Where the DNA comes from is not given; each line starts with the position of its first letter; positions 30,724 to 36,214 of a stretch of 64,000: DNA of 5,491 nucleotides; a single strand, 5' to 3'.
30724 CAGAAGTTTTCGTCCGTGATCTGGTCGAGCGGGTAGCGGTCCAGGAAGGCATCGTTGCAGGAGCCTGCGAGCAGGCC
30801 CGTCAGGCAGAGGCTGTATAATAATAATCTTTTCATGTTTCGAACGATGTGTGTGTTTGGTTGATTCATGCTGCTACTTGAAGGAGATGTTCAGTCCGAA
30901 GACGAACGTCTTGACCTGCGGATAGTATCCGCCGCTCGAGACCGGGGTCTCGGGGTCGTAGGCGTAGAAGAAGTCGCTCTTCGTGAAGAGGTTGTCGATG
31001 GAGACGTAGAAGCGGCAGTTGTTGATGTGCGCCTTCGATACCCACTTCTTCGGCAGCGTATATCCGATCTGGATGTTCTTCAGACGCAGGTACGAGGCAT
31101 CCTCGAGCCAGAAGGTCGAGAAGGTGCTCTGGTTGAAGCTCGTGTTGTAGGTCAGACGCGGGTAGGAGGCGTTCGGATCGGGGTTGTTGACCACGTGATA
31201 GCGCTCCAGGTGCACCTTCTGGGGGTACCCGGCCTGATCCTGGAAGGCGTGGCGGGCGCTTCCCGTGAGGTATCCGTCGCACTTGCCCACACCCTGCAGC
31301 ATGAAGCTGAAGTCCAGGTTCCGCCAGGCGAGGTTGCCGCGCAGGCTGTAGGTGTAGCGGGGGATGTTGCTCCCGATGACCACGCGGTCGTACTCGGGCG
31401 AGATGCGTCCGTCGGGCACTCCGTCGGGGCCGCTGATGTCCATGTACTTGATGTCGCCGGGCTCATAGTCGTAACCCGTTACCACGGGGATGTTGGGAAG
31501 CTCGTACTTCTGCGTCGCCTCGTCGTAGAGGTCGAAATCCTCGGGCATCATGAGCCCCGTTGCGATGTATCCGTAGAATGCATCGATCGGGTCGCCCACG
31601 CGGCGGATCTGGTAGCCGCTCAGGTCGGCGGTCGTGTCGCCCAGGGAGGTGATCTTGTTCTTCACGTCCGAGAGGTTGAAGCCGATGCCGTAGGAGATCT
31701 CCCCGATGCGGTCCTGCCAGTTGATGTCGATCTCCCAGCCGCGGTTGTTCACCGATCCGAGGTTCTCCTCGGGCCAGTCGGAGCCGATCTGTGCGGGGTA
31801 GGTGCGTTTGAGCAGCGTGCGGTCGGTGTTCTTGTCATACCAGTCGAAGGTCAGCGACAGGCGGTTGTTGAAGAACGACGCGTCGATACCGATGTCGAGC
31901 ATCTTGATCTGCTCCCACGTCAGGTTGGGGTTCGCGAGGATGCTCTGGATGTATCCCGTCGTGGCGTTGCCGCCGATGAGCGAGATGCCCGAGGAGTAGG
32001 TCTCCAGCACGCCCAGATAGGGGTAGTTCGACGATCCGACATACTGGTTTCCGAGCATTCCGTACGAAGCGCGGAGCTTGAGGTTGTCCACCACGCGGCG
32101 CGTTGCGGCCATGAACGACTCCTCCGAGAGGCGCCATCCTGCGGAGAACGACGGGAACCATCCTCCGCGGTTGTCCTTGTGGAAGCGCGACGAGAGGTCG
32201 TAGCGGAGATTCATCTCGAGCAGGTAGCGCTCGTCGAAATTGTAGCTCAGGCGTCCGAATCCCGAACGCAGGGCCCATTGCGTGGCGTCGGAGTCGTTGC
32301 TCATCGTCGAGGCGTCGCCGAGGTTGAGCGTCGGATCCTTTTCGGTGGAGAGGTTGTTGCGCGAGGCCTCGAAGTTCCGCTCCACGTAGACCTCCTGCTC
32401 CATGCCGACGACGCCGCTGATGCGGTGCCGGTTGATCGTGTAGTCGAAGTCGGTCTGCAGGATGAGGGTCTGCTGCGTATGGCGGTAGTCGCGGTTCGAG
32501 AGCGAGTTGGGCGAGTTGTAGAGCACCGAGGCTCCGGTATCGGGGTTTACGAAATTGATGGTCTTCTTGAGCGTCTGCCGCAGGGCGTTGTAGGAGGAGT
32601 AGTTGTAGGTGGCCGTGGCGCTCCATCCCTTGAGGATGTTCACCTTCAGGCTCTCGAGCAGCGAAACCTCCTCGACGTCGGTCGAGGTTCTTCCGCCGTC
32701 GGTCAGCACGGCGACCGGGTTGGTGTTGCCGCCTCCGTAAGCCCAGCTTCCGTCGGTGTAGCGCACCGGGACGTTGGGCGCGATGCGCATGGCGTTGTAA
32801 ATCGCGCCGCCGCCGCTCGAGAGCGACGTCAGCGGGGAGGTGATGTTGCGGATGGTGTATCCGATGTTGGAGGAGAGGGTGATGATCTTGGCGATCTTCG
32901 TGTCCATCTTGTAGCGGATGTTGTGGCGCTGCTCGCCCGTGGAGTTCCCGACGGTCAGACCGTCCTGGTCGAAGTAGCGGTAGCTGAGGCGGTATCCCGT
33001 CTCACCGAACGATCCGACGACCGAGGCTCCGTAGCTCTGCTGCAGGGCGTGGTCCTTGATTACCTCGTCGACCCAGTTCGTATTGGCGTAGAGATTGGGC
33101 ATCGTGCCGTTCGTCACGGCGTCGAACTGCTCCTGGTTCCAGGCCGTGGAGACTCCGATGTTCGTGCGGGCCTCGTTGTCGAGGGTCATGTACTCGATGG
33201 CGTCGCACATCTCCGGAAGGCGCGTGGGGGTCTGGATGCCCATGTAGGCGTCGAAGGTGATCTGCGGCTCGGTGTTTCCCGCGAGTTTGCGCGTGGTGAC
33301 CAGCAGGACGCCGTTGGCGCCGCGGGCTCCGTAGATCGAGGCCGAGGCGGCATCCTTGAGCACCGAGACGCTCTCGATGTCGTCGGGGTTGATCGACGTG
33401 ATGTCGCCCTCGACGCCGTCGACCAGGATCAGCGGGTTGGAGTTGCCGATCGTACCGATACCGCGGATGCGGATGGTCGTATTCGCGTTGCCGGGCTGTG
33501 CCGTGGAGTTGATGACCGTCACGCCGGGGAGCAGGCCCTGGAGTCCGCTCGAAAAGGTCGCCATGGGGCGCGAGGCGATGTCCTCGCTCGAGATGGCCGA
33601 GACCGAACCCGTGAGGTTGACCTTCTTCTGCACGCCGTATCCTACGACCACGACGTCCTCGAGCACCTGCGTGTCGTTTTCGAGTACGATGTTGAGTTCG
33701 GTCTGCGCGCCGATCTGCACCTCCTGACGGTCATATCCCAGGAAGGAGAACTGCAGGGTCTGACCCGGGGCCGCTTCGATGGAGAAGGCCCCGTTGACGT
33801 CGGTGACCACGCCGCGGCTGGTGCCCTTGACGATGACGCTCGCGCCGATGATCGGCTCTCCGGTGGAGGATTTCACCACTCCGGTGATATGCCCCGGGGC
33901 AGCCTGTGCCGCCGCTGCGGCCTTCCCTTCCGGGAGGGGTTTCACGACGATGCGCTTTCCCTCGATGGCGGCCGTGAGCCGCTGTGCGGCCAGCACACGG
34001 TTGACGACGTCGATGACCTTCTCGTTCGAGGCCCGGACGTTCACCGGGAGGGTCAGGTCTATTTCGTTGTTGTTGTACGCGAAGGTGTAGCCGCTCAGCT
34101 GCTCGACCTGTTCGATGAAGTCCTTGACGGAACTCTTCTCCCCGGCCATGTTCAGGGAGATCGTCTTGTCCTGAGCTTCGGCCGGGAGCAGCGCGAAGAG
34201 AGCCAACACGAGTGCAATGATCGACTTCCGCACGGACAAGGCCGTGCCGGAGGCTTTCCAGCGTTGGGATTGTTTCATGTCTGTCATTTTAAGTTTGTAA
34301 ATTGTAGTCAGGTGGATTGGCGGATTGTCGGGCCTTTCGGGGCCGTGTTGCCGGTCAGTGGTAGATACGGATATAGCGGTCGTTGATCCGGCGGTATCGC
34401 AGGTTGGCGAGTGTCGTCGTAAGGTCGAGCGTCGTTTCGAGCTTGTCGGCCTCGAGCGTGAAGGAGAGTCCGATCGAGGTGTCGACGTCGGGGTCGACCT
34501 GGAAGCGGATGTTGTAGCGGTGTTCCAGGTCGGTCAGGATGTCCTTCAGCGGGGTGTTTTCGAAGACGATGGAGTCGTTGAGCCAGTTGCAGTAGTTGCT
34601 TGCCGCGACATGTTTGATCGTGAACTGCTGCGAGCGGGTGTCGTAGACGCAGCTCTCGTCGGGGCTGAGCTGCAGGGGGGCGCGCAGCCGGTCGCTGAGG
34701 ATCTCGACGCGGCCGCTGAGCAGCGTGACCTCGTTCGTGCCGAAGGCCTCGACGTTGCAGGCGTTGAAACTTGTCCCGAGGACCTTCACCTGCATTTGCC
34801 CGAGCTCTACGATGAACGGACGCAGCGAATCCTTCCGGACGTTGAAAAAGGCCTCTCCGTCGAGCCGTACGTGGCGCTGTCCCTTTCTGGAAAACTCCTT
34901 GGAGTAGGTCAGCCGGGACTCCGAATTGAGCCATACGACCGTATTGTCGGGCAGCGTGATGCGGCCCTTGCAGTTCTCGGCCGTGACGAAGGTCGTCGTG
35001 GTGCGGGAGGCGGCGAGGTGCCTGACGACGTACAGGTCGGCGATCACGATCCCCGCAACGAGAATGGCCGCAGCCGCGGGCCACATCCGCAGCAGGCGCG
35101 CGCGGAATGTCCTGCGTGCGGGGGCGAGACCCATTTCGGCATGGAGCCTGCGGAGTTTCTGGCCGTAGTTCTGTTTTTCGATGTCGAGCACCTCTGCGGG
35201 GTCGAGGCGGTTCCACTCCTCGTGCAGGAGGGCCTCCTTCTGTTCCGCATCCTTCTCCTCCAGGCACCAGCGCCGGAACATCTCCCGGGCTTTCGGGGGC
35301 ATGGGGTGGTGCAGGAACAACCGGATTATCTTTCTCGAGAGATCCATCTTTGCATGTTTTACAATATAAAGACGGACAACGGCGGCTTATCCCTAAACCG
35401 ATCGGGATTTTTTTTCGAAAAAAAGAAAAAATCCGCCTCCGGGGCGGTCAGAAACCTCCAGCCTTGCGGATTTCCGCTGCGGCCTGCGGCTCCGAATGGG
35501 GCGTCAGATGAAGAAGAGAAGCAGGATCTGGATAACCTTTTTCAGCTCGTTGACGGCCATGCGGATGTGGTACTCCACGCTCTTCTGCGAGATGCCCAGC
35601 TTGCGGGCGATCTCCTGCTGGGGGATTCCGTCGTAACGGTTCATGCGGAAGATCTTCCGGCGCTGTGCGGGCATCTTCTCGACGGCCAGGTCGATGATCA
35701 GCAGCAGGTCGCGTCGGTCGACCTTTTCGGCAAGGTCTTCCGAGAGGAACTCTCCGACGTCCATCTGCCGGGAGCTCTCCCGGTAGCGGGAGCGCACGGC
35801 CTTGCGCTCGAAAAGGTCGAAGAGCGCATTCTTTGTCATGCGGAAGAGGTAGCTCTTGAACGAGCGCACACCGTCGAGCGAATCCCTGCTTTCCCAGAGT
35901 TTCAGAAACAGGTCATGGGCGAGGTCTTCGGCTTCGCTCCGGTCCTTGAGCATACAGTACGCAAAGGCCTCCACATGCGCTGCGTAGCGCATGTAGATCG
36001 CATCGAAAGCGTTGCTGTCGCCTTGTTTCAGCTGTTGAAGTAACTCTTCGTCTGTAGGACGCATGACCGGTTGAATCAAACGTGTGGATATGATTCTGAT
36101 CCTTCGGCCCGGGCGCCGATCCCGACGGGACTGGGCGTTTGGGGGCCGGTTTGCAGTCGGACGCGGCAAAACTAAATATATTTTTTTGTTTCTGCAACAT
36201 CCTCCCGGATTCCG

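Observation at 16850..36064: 19-kb sigma/anti-sigma-controlled Sus locus combining EEP phosphodiesterase-like enzymes with alpha-GlcNAc-ases and a sulfatase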

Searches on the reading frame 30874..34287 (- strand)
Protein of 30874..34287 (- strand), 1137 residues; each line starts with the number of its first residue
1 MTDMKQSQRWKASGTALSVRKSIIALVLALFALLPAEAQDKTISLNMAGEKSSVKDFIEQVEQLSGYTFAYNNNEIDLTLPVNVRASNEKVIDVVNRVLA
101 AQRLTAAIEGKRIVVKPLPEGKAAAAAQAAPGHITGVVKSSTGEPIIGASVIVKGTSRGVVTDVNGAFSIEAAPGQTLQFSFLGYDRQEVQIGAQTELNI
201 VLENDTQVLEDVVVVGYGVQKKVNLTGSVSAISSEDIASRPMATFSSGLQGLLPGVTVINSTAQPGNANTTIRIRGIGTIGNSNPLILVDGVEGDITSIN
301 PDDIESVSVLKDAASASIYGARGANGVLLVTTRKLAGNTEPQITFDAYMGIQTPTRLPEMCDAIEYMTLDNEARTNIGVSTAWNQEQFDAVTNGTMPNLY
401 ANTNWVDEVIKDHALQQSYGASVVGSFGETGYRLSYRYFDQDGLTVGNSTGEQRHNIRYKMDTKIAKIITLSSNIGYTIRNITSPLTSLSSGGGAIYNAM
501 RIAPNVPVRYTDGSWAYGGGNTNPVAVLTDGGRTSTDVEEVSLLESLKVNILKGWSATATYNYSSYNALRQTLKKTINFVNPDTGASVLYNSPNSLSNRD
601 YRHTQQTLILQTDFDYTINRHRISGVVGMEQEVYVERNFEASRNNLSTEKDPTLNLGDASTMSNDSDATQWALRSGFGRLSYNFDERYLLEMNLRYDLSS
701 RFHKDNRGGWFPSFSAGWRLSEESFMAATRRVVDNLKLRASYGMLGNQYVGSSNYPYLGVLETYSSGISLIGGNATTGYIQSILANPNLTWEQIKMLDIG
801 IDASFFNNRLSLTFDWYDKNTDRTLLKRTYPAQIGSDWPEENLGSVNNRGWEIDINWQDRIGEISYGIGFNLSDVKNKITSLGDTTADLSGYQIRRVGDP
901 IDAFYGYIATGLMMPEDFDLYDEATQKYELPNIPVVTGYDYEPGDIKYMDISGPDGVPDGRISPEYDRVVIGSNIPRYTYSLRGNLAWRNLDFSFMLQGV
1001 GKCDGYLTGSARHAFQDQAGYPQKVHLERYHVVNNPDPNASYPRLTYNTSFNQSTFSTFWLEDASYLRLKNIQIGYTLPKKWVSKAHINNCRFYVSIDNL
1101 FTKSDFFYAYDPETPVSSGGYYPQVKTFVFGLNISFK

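Call 4: search_protein_families(library=pfam, proteins=[window:30874-34287:-], max_evalue=0.01)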
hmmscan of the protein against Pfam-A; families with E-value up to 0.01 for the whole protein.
window:30874-34287:- (1137 aa): 4 families
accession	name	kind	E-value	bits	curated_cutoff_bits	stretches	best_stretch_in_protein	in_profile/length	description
PF07715.20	Plug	-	3e-20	73.2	23.9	1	222-327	2-107/107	TonB-dependent Receptor Plug Domain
PF13715.12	CarbopepD_reg_2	-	4.3e-19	68.8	32.2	1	134-214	1-88/88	CarboxypepD_reg-like domain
PF13620.12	CarboxypepD_reg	-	2.3e-12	47.5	32.3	1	134-203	2-82/82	Carboxypeptidase regulatory-like domain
PF07660.19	STN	-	4.2e-05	23.7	28.4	1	67-117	1-51/52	Secretin and TonB N terminus short domain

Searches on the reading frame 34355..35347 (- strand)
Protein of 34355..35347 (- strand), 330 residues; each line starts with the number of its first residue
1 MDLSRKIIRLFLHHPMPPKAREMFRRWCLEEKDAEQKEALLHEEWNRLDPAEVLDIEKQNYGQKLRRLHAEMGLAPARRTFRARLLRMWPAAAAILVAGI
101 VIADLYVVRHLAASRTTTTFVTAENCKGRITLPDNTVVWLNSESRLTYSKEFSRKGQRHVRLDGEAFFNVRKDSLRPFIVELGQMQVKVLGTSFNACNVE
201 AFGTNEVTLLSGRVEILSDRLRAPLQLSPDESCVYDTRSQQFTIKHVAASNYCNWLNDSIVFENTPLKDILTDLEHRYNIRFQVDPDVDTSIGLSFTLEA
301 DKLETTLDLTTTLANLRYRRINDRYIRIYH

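Call 4: search_protein_families(library=pfam, proteins=[window:34355-35347:-], max_evalue=0.01)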
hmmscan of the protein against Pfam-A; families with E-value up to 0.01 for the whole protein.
window:34355-35347:- (330 aa): 2 families
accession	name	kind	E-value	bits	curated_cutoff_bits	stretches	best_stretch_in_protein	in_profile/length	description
PF04773.18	FecR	-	2.5e-17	63.5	24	1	119-215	2-97/97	FecR protein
PF16344.10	FecR_C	-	5.9e-11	42.7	24.4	1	260-328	2-70/70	FecR, C-terminal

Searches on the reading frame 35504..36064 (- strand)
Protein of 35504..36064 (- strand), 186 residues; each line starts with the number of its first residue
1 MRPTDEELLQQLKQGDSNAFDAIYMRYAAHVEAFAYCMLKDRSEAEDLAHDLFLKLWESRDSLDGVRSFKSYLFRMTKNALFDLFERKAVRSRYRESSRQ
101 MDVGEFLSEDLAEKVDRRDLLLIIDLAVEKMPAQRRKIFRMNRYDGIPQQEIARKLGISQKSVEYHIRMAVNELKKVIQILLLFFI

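Call 5: search_protein_families(library=pfam, proteins=[window:35504-36064:-], max_evalue=0.01)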
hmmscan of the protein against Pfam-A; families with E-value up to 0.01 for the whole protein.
window:35504-36064:- (186 aa): 8 families
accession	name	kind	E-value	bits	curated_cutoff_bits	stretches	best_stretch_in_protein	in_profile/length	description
PF08281.18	Sigma70_r4_2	-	1.3e-14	54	25.7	1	122-172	2-52/54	Sigma-70, region 4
PF04542.20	Sigma70_r2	-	1.9e-14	53.6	24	1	23-88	1-68/71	Sigma-70 region 2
PF07638.17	Sigma70_ECF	-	3.4e-08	34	21.1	1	7-172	6-177/185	ECF sigma factor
PF04545.22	Sigma70_r4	-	2.7e-07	30.5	24.1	1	128-176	2-50/50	Sigma-70, region 4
PF13412.12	HTH_24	-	2.7e-05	24.1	21.9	1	145-171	16-42/48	Winged helix-turn-helix DNA-binding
PF00196.25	GerE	-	7.2e-05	22.8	23.5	1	144-171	15-42/57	Bacterial regulatory proteins, luxR family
PF04967.18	HTH_10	-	0.00044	20.5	23.1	1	150-174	27-51/53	HTH DNA binding domain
PF13384.12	HTH_23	-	0.0062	16.8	24.6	0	135-163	7-34/50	Homeodomain-like domain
